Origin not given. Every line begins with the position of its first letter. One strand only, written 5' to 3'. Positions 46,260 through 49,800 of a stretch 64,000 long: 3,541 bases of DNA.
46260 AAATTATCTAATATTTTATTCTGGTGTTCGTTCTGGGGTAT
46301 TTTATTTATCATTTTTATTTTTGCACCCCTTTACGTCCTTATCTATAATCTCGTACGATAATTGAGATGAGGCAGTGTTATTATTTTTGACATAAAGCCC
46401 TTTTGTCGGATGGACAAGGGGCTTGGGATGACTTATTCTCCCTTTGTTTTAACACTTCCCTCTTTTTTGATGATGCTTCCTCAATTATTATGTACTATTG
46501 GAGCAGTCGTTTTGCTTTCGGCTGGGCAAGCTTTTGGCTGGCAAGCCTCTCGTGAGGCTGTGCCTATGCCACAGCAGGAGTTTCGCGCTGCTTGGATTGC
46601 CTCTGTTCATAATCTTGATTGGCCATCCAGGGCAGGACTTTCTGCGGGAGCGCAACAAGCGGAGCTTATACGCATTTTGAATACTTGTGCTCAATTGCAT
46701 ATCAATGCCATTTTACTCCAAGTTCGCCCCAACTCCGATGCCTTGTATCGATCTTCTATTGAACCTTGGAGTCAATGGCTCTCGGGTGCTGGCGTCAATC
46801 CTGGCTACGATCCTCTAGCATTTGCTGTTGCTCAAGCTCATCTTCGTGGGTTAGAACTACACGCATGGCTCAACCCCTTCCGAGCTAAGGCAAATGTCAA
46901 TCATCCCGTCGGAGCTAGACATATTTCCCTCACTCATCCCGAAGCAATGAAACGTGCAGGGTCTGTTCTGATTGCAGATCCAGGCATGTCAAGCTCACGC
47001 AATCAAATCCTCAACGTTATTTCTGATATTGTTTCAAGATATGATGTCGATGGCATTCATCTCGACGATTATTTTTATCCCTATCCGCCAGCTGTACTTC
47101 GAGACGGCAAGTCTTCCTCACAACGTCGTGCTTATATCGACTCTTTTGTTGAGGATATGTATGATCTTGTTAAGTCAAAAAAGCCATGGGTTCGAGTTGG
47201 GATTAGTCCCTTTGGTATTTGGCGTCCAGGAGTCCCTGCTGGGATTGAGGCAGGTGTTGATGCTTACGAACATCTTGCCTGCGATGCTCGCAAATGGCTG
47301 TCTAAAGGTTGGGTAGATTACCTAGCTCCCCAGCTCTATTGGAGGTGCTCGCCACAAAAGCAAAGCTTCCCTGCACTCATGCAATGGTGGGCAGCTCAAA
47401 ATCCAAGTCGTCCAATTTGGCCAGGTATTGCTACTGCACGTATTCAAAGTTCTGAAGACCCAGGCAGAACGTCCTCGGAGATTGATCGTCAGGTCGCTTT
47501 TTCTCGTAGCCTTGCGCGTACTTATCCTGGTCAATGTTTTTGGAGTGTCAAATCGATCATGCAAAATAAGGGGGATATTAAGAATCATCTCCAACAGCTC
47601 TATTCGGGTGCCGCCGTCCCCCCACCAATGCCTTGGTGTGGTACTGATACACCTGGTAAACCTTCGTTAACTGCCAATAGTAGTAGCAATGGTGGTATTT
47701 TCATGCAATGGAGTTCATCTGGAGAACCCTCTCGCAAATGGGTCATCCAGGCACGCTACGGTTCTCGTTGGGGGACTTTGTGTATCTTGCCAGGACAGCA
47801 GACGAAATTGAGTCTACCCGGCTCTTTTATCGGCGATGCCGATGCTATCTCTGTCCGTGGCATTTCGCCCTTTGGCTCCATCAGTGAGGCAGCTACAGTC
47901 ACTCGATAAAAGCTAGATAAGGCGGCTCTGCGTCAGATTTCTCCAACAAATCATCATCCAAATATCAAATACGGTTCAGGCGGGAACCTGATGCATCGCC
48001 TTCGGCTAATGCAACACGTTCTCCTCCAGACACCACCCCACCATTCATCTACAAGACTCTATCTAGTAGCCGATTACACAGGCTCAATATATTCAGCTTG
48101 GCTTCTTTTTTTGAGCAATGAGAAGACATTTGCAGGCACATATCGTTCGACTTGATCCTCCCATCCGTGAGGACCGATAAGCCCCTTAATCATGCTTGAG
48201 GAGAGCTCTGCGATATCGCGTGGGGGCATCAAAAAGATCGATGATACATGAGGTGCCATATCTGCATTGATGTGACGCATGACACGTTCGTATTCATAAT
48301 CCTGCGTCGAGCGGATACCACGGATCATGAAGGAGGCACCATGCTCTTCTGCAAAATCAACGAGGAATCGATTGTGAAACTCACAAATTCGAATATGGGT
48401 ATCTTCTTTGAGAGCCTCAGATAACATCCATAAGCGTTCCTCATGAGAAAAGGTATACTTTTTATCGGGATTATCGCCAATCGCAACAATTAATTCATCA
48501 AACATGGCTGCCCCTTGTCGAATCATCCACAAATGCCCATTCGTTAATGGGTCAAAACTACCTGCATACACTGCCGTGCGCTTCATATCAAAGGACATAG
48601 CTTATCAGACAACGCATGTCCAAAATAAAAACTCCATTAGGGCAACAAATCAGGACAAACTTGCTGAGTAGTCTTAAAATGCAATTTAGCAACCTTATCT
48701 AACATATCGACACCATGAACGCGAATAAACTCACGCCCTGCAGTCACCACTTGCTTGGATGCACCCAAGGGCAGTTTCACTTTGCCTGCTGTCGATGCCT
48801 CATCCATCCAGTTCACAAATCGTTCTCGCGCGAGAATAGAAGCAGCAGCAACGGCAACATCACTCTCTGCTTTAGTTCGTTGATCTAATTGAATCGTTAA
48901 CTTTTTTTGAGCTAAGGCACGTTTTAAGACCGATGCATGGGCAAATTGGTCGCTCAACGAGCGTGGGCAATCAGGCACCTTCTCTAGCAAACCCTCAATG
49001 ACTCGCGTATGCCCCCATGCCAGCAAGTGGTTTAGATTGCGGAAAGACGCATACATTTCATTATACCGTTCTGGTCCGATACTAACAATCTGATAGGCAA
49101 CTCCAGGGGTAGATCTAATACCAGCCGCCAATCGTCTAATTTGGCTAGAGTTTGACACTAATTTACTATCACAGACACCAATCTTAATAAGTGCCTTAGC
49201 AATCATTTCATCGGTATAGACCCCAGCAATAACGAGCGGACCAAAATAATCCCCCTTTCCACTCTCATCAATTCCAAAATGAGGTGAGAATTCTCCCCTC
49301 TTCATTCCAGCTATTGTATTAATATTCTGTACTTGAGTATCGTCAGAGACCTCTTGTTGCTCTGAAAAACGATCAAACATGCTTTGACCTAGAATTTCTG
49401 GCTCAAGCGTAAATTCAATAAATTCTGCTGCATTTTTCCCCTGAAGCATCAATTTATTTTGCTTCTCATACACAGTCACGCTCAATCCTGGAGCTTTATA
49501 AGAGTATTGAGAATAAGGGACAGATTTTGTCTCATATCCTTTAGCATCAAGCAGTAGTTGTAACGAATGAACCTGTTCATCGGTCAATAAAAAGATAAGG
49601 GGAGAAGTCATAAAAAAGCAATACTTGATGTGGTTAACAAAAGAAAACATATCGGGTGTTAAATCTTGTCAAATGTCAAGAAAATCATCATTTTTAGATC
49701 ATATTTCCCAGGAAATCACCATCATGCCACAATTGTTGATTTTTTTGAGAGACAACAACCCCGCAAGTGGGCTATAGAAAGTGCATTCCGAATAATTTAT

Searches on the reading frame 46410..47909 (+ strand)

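Call 5: search_protein_families(library=pfam, proteins=[window:46410-47909:+])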
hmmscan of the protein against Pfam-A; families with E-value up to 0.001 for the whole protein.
window:46410-47909:+ (499 aa): 1 family
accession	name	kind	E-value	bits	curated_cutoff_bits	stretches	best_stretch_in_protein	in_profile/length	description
PF02638.21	GHL10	-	1e-51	176.4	27.9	1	57-347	1-301/311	Glycosyl hydrolase-like 10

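Call 81: search_protein_families(library=ncbifam, proteins=[window:46410-47909:+])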
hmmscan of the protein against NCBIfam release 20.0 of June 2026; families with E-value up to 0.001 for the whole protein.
window:46410-47909:+ (499 aa): 0 families

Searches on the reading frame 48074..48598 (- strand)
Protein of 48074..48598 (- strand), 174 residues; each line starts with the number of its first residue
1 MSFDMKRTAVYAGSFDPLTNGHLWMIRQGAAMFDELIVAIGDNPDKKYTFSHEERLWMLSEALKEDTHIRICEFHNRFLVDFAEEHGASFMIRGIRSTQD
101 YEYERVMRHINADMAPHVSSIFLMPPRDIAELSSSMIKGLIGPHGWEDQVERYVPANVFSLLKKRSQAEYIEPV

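Call 5: search_protein_families(library=pfam, proteins=[window:48074-48598:-])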
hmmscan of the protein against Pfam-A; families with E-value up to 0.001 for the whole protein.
window:48074-48598:- (174 aa): 1 family
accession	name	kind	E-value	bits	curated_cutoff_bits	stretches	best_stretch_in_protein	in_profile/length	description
PF01467.32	CTP_transf_like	-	5.3e-19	69.2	21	1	10-138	1-131/133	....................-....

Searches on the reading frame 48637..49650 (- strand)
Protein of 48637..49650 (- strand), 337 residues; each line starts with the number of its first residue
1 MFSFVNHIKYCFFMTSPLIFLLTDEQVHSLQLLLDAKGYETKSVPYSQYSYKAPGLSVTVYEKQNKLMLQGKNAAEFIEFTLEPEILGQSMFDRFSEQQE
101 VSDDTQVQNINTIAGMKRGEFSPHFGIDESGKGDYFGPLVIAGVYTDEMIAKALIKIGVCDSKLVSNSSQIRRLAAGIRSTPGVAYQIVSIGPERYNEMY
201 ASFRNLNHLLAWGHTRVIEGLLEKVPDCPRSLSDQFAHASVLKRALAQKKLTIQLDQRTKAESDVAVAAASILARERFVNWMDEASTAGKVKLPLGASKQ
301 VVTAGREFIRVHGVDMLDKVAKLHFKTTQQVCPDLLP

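Call 5: search_protein_families(library=pfam, proteins=[window:48637-49650:-])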
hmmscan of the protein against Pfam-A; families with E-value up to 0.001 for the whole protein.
window:48637-49650:- (337 aa): 2 families
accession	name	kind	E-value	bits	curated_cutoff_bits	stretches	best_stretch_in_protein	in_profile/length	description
PF01351.25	RNase_HII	-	2.5e-24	86.7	25.8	1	126-328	2-199/199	Ribonuclease HII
PF11858.14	DUF3378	-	3e-06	27.7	27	1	21-77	5-59/76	Domain of unknown function (DUF3378)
